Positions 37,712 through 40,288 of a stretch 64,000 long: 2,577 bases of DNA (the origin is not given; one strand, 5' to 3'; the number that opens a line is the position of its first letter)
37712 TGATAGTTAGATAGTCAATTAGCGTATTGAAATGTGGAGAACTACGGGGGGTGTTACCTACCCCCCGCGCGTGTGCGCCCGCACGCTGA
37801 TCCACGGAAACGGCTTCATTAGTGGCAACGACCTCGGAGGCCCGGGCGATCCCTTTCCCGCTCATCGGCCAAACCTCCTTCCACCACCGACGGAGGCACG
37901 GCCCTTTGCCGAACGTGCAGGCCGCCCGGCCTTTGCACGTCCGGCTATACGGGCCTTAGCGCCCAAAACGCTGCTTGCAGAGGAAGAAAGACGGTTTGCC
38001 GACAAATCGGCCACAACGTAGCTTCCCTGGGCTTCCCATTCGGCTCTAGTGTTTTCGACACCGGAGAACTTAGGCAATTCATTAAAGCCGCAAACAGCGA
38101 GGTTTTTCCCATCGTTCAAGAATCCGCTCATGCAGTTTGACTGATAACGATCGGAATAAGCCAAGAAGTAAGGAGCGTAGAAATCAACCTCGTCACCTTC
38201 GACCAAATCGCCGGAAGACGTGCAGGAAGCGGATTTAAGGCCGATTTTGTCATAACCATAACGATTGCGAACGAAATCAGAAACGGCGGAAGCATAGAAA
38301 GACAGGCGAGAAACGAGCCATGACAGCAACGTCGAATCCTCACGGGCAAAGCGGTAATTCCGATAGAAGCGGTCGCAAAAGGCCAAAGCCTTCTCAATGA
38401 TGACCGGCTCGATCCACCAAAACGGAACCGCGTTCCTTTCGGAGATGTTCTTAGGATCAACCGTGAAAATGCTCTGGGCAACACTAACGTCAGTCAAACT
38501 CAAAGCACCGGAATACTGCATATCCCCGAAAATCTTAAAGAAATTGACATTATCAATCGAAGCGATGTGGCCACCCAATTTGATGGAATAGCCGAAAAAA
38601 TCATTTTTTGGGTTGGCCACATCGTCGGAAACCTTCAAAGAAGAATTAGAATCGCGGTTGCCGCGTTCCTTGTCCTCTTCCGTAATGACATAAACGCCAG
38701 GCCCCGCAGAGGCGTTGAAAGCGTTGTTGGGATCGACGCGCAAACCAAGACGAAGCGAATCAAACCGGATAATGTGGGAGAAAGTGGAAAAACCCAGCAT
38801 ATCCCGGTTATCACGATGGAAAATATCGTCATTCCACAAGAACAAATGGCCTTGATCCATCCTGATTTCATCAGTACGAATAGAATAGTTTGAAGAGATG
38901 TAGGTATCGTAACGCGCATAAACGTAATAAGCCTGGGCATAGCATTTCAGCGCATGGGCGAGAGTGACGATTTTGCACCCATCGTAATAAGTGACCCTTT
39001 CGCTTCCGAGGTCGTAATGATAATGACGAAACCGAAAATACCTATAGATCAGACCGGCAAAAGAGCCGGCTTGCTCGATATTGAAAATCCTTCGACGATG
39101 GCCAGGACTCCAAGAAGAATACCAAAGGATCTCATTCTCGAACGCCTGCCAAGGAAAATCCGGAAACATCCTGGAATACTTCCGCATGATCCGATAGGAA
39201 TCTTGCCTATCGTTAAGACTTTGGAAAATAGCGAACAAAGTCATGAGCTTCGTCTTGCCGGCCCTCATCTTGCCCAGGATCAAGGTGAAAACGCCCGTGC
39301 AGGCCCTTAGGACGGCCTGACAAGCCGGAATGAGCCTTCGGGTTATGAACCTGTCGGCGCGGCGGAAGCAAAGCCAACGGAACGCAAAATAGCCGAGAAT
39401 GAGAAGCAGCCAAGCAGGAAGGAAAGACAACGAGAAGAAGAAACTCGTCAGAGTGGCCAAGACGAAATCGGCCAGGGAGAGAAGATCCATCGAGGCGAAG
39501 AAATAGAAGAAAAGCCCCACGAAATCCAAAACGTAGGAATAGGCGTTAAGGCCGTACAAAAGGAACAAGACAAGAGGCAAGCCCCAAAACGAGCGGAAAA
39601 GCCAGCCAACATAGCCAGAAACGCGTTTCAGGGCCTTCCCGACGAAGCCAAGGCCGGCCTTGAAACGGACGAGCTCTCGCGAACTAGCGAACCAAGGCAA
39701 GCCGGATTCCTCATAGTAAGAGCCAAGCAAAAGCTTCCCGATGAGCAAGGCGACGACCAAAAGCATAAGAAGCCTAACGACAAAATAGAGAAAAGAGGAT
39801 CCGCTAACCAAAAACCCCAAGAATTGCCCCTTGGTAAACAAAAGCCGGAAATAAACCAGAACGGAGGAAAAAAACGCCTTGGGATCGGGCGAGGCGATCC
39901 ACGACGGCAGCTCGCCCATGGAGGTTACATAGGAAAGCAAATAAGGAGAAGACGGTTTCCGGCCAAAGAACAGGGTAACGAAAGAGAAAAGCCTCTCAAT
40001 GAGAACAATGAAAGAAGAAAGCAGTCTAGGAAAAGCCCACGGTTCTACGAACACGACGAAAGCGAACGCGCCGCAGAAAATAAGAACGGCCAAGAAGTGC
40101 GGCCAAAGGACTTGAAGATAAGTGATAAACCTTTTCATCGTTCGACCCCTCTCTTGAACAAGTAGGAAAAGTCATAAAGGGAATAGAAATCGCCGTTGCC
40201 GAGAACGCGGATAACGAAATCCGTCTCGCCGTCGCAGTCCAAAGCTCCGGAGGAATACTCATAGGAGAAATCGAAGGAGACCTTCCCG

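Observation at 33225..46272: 13-kb integrative element inserted in the 3-prime end of ssrA, bounded by a 20-bp direct repeat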

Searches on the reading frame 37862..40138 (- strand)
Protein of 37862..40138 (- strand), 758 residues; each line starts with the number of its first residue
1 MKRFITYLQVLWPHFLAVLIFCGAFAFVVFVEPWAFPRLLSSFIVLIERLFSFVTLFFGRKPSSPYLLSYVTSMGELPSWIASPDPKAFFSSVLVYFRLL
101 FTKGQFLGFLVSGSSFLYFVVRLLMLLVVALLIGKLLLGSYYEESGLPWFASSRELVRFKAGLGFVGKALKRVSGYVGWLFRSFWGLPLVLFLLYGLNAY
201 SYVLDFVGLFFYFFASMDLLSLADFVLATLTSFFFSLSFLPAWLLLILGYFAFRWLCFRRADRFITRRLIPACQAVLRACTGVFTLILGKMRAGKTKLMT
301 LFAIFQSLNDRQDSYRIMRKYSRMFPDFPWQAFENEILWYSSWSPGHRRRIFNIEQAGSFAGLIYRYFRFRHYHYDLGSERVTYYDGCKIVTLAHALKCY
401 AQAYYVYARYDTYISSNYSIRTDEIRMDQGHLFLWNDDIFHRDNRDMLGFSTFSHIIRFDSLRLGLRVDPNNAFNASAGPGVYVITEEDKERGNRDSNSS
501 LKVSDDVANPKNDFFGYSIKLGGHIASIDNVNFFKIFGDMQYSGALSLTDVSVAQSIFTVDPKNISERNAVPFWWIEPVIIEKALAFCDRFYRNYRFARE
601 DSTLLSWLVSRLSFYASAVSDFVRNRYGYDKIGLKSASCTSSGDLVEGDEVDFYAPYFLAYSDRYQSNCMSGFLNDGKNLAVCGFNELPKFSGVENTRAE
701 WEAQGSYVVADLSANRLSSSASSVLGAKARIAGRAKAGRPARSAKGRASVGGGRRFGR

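Call 8: search_protein_families(library=pfam, max_evalue=0.01, proteins=[window:37862-40138:-])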
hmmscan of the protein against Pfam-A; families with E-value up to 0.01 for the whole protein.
window:37862-40138:- (758 aa): 0 families

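Call 9: search_protein_families(library=phrogs, max_evalue=0.01, proteins=[window:37862-40138:-])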
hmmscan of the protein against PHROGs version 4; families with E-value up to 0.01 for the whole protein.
window:37862-40138:- (758 aa): 0 families

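Call 10: search_protein_families(library=ncbifam, max_evalue=0.001, proteins=[window:37862-40138:-])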
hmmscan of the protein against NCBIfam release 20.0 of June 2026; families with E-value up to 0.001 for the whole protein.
window:37862-40138:- (758 aa): 0 families

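Call 11: search_dna_similar(query=window:37862-40138:-, collection=phages, mode=protein, max_evalue=0.001)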
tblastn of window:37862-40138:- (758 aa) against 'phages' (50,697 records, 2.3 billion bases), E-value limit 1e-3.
Records with a match: 1; places in all: 1; records where one place covers at least 80% of the query: 0.
Best place of each record, by identity: <60% 1.
By first word of the organism name: Bacteriophage 1.
By host as written in the record: - 1.
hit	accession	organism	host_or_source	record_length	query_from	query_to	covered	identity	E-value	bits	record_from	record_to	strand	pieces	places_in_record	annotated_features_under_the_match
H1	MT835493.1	Bacteriophage sp.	human fecal samples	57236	198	709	68%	28.1%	2e-39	164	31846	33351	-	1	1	record has no annotation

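Call 12: find_homologous_proteins(query=window:37862-40138:-, max_evalue=0.001)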
Query window:37862-40138:- (758 aa): 23 proteins with E <= 0.001 among 8000 candidates.
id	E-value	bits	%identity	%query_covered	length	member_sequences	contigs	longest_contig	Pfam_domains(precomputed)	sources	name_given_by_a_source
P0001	0.0e+0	1563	100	90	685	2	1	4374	-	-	-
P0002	0.0e+0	1326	77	100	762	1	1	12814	-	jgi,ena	-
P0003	0.0e+0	1245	82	86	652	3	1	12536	-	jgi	jgi:hypothetical protein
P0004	0.0e+0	1204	70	99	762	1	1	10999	-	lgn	-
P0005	8.0e-156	539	39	98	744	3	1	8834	-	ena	-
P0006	3.3e-148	514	38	98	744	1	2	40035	-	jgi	jgi:hypothetical protein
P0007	1.0e-144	502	37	99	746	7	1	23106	-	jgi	jgi:hypothetical protein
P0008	2.0e-142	494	36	98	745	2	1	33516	-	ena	-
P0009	9.9e-138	479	37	94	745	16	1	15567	-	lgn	-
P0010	5.8e-134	466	37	92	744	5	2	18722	-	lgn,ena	-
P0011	1.2e-132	462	37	100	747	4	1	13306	-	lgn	-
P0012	9.3e-52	195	29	69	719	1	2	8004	-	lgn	-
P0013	2.1e-51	193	26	93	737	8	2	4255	-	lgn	-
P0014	3.1e-51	193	26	94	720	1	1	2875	-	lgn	-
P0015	1.4e-50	191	28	86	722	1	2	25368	-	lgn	-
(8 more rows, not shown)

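Call 13: get_annotated_region(hit=H1, flank=12000)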
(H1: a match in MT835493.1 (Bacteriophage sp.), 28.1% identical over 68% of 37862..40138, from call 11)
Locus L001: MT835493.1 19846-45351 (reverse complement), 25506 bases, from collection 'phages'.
description: UNVERIFIED: Bacteriophage sp. clone scaffold_36 genomic sequence.
organism: Bacteriophage sp. (NCBI taxid 38018)
taxonomy: Viruses
host: -; source: human fecal samples; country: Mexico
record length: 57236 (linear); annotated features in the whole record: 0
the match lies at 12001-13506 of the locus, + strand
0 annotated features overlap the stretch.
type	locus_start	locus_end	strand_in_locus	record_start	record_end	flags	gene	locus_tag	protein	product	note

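Call 14: find_encoding_contigs(protein=P0002, flank=10000, max_places=4)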
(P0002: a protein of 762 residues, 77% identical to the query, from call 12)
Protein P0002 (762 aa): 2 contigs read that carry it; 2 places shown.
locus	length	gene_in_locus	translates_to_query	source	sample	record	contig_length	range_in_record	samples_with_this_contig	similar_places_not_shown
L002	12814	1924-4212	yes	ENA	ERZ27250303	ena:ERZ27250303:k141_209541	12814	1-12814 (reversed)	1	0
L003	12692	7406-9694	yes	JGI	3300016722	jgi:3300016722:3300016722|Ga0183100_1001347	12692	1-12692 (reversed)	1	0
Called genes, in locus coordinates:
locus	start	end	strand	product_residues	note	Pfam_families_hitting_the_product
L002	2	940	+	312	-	?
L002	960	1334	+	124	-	-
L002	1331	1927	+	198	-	-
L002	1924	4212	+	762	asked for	-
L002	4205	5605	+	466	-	PF02486:Rep_trans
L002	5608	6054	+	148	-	-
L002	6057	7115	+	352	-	PF00589:Phage_integrase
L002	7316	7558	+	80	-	-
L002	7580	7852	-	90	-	PF13560:HTH_31 (weak), PF01381:HTH_3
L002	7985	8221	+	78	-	-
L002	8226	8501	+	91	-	-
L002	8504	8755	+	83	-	-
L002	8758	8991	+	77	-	-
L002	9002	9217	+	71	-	-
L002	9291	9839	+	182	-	-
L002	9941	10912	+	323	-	PF02368:Big_2 (faint)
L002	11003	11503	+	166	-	-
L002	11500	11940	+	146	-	-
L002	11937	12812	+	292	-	?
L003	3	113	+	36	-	?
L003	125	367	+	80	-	-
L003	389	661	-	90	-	PF13560:HTH_31 (weak), PF01381:HTH_3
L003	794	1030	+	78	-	-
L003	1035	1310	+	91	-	-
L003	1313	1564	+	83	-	-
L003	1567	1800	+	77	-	-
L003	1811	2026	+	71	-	-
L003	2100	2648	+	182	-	-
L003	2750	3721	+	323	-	PF02368:Big_2 (faint)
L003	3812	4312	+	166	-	-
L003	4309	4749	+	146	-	-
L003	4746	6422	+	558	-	-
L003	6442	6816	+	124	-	-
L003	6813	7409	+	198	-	-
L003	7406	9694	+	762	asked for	-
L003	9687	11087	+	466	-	PF02486:Rep_trans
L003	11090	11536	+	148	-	-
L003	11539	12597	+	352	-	PF00589:Phage_integrase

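Call 15: find_encoding_contigs(protein=P0003, flank=10000, max_places=4)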
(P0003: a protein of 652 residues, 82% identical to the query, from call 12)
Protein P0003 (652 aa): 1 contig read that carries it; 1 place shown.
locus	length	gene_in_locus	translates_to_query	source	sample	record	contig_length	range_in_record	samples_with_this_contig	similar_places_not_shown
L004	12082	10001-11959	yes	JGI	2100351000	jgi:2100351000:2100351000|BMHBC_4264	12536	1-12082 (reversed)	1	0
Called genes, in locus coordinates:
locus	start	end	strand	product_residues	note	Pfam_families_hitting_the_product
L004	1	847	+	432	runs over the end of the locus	?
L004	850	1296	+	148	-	-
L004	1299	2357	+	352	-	PF00589:Phage_integrase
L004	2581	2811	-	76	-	-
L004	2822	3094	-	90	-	PF13560:HTH_31 (weak), PF01381:HTH_3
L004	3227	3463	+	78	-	-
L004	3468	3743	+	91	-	-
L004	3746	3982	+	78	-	-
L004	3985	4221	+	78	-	-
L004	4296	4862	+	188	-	-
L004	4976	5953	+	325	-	-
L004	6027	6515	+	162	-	-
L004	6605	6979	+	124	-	-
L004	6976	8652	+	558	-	-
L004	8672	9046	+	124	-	-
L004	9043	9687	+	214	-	-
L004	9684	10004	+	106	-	-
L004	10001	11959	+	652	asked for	-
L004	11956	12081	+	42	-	?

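Call 16: find_encoding_contigs(protein=P0004, flank=10000, max_places=4)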
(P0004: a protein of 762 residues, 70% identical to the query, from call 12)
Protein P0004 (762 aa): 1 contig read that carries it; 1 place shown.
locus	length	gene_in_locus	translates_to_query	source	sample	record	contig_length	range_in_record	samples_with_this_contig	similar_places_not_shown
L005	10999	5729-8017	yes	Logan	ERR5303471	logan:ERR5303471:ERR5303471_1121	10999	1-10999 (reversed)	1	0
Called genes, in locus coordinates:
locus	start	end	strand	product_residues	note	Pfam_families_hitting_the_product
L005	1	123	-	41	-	?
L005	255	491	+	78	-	-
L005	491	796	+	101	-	-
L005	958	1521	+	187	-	-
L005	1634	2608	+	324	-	-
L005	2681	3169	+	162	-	-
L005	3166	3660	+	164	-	-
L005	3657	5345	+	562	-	-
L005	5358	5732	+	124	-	-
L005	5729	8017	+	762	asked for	-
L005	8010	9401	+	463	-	PF02486:Rep_trans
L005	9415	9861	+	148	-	-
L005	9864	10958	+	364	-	PF00589:Phage_integrase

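Call 22: search_solved_structures(query=A1, max_evalue=10)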
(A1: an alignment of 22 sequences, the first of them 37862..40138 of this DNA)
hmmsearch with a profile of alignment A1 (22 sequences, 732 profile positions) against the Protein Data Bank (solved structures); distinct sequences matched with E-value up to 10: 7.
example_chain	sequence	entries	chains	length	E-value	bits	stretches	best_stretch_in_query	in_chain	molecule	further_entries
9r34_A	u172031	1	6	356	0.21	13.2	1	269-304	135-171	NTPase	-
9fqr_Xf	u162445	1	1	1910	0.37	12.4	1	269-304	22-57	Cilia- and flagella-associated protein 276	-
7udj_H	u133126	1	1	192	0.84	11.2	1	479-562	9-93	De novo designed helical repeat protein RPB_PEW3_R4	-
3vaa_A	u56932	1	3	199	1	10.9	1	278-308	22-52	Shikimate kinase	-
3nwj_A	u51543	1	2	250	1.6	10.3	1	283-309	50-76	AtSK2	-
8ap6_E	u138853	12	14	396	1.7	10.2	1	321-399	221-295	ATPTB1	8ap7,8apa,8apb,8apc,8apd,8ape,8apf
8ssz_A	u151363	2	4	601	4.5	8.8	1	197-260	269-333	Neuronal acetylcholine receptor subunit alpha-4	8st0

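Call 24: search_protein_families(library=pfam, alignment_id=A1, max_evalue=1)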
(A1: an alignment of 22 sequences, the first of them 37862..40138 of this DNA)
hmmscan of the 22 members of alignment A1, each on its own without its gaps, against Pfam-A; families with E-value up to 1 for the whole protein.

A. member 1, window:37862-40138:- (758 aa): 0 families

B. families by the number of members that match (of 22 scanned): 13 families
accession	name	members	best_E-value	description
PF12510.13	Smoothelin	1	0.015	Smoothelin cytoskeleton protein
PF02367.23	TsaE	1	0.016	Threonylcarbamoyl adenosine biosynthesis protein TsaE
PF14566.11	PTPlike_phytase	1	0.027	Inositol hexakisphosphate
PF01637.24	ATPase_2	1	0.027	ATPase domain predominantly from Archaea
PF13479.12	AAA_24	1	0.052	AAA domain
PF15957.10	Comm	1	0.064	Commissureless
PF17241.8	Retrotran_gag_4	1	0.13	Ty5 Gag N-terminal region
PF14610.12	Psg1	1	0.16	Ykl077w/Psg1 (Pma1 Stabilization in Golgi)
PF01944.22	SpoIIM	1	0.16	Stage II sporulation protein M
PF13481.12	AAA_25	1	0.16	AAA domain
PF13314.11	DUF4083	1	0.18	Domain of unknown function (DUF4083)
PF07690.21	MFS_1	1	0.34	Major Facilitator Superfamily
PF08114.16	PMP1_2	1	0.36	ATPase proteolipid family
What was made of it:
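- On T4SS-based ICE or IME: No such Pfam or NCBIfam hits (calls 8, 10, 24).
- On Actinomycete-type ICE (AICE): No FtsK_SpoIIIE hit in 22 members (call 24).
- Closest known: Actinomycete integrative and conjugative elements. Different: No FtsK_SpoIIIE, TcpA or VirD4 domain, no VirB4 and no cell-wall hydrolase (calls 8, 24).
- Zot is not the closest Pfam domain, and in fact no Pfam domain is hit (calls 8, 24).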

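Call 25: find_encoding_contigs(protein=P0006, flank=10000, max_places=3)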
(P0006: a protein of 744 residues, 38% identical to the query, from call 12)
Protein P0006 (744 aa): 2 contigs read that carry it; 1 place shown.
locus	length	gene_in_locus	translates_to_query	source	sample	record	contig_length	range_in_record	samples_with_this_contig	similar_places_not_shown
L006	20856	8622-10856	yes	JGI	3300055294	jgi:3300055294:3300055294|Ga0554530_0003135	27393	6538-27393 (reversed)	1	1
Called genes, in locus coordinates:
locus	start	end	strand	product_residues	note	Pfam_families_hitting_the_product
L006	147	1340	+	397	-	-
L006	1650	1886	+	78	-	-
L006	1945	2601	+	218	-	-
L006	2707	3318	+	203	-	-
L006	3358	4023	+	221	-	-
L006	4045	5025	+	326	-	-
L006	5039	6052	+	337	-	-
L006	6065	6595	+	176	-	-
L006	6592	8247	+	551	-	-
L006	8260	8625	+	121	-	-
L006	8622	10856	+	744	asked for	-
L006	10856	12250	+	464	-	PF02486:Rep_trans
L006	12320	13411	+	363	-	PF00589:Phage_integrase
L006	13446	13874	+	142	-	-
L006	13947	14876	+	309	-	PF14338:Mrr_N, PF04471:Mrr_cat, PF22722:NA-iREase1 (faint)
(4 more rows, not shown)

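Call 26: find_encoding_contigs(protein=P0015, flank=10000, max_places=3)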
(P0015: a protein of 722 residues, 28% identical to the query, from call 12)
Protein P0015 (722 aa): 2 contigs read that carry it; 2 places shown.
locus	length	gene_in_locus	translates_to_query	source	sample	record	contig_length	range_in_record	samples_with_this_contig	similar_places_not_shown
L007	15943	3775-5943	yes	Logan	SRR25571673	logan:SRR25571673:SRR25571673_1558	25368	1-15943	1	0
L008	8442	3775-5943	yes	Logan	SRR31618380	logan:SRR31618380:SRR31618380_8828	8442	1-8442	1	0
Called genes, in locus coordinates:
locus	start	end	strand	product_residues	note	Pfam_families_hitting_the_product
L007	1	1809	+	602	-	?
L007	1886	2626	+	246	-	-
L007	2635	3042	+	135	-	-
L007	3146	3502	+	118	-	-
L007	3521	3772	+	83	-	PF12961:DUF3850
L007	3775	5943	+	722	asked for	-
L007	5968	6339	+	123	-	-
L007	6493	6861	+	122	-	-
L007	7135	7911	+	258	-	-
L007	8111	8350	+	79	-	-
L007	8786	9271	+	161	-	-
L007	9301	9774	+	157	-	-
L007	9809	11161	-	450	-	PF01554:MatE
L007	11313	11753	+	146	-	-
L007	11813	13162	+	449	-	PF04055:Radical_SAM, PF13353:Fer4_12 (weak), PF13186:SPASM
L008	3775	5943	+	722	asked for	-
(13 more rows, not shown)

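Call 29: find_related_loci(query=A1, collection=genome_contigs, flank=10000)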
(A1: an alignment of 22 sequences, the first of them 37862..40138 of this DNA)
Query A1 (758 aa) in genome_contigs; peptide patterns used: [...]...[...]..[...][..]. (x = any residue, [..] = any of these).
403 stretches matched a pattern; 345 encode a relative of the query (tblastn E <= 1e-3); the best 80 are kept; 80 distinct loci.
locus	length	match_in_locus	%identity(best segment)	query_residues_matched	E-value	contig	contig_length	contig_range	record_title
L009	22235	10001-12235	40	1-754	3e-161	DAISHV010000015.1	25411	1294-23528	MAG TPA_asm: Bacillota bacterium isolate CTOTU1930 NODE_588_length_25411_cov_12.615357, whole genome shotgun sequence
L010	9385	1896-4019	37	14-722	5e-140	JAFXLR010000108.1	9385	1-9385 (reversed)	MAG: Bacilli bacterium isolate RGIG6528 Sheep_Reticulum-2__c535874, whole genome shotgun sequence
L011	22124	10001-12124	37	14-722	6e-140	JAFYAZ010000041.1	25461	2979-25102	MAG: Bacilli bacterium isolate RGIG6926 Sheep_Rumen-5__c1578154, whole genome shotgun sequence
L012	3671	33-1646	39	178-722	6e-120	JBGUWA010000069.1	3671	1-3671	MAG: Candidatus Enteromonas sp. isolate ruminal_MAG_88 ruminal_MAG_88_contig_0069, whole genome shotgun sequence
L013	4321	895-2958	29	16-712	1e-71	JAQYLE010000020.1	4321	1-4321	MAG: Clostridia bacterium isolate SUG2045 k141_114852, whole genome shotgun sequence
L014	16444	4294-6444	28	16-740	9e-67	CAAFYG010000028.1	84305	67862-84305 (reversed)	MAG TPA_asm: Clostridia bacterium, isolate HGM11420, WGS project CAAFYG010000000 data, contig: SRS475920_69_k119_43805,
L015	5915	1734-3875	28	16-735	7e-65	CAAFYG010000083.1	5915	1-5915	MAG TPA_asm: Clostridia bacterium, isolate HGM11420, WGS project CAAFYG010000000 data, contig: SRS475920_69_k119_118893,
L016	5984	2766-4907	27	14-712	2e-64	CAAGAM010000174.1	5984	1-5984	MAG TPA_asm: Clostridia bacterium, isolate HGM11445, WGS project CAAGAM010000000 data, contig: SRS476034_12_k119_111437,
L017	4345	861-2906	28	17-712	5e-64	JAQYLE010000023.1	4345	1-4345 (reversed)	MAG: Clostridia bacterium isolate SUG2045 k141_114981, whole genome shotgun sequence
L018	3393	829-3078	27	9-756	2e-64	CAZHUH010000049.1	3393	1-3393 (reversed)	MAG TPA_asm: uncultured Oscillospiraceae bacterium isolate SRP222994_co1_570 genome assembly, contig: NODE_50880_length_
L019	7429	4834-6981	28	59-758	1e-63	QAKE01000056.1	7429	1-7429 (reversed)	MAG: Bacillota bacterium isolate CIM:MAG 1059 contig_145164, whole genome shotgun sequence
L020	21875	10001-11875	27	84-712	1e-62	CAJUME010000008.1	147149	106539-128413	MAG TPA_asm: uncultured Christensenella sp. isolate MGBC140398 genome assembly, contig: MGBC140398.8, whole genome shotg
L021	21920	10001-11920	28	71-715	3e-62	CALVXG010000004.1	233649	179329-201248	MAG: uncultured Clostridia bacterium isolate BRZ_HT__bin55 genome assembly, contig: BRZ_HT__NODE_70_length_233649_cov_13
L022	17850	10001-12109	26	14-712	3e-62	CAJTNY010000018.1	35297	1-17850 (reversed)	MAG TPA_asm: uncultured Christensenella sp. isolate MGBC105190 genome assembly, contig: MGBC105190.18, whole genome shot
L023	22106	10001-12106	27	62-754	3e-62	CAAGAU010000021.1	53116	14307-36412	MAG TPA_asm: Clostridia bacterium, isolate HGM11438, WGS project CAAGAU010000000 data, contig: SRS476034_14_k119_59612,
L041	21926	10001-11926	27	62-715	3e-59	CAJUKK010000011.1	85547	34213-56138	MAG TPA_asm: uncultured Christensenellaceae bacterium isolate MGBC157066 genome assembly, contig: MGBC157066.11, whole g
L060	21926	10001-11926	28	59-712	3e-58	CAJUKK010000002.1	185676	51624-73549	MAG TPA_asm: uncultured Christensenellaceae bacterium isolate MGBC157066 genome assembly, contig: MGBC157066.2, whole ge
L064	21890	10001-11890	28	71-712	8e-58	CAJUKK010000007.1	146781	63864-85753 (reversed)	MAG TPA_asm: uncultured Christensenellaceae bacterium isolate MGBC157066 genome assembly, contig: MGBC157066.7, whole ge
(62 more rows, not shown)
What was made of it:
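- Some genomes carry multiple copies, for example three loci in MGBC157066 (call 29).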

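Call 35: predict_structure(alignment_id=A1)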
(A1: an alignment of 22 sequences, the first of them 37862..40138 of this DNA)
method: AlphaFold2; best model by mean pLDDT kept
length: 758 residues; sequences in the alignment: 22
mean_pLDDT: 73.4   pTM: 0.68
mean pLDDT of the five models: 73.4, 70.4, 70.0, 68.0, 64.1
residues with pLDDT >= 90: 61; 70-90: 443; 50-70: 169; < 50: 85
segments of 3 or more residues with pLDDT < 50: 464-469, 474-477, 496-508, 671-688, 717-758
pLDDT, mean of each block of 10 residues (from residue 1): 79 87 84 80 87 82 75 63 58 63 72 83 86 81 70 85 88 87 88 86 87 82 82 77 82 90 90 87 79 80 88 91 90 84 65 75 77 79 88 92 82 73 66 74 64 68 50 53 79 53 47 62 73 84 60 67 86 85 89 82 85 89 89 76 66 84 55 38 36 64 66 52 35 29 30 29
secondary structure, 60 per line:
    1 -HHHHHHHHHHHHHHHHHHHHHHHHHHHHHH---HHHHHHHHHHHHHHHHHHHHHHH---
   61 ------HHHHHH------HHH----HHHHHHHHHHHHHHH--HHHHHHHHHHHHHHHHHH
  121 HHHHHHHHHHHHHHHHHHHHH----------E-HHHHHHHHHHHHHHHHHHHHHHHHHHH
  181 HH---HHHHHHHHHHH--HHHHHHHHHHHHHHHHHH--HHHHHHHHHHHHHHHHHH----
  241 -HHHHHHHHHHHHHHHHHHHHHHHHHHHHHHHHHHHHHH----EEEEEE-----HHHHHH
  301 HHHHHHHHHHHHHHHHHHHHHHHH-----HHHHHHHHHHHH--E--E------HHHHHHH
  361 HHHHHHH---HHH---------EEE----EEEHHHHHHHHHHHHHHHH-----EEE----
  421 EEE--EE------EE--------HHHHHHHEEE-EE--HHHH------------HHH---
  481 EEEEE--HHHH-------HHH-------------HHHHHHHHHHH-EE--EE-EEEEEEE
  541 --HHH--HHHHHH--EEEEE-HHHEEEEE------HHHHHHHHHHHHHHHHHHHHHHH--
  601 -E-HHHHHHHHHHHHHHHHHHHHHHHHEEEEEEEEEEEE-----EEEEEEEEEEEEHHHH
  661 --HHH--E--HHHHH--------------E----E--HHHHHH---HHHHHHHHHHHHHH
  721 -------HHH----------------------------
elements in order (helices of 4 or more, strands of 3 or more residues): H2-31 H35-57 H67-72 H86-100 H103-141 H154-182 H186-196 H199-216 H219-236 H242-279 E284-289 H295-324 H330-341 H354-367 E383-385 E390-392 H393-408 E414-416 E421-423 H444-450 E451-453 H459-462 E481-485 H488-491 H515-525 E534-540 H548-553 E556-560 E565-569 H576-598 H604-627 E628-639 E645-656 H657-660 H671-675 H698-703 H707-720
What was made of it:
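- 37862..40138 (-): Hallmark 758-aa membrane NTPase. It has 6-7 N-terminal membrane helices (about residues 1-280), then a P-loop domain (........; Walker-B-like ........) and an Arg/Gly-rich tail. AF2 model, pLDDT 73 (call 35).
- Tried and rejected: The AF2 model has pLDDT 73 (call 35).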
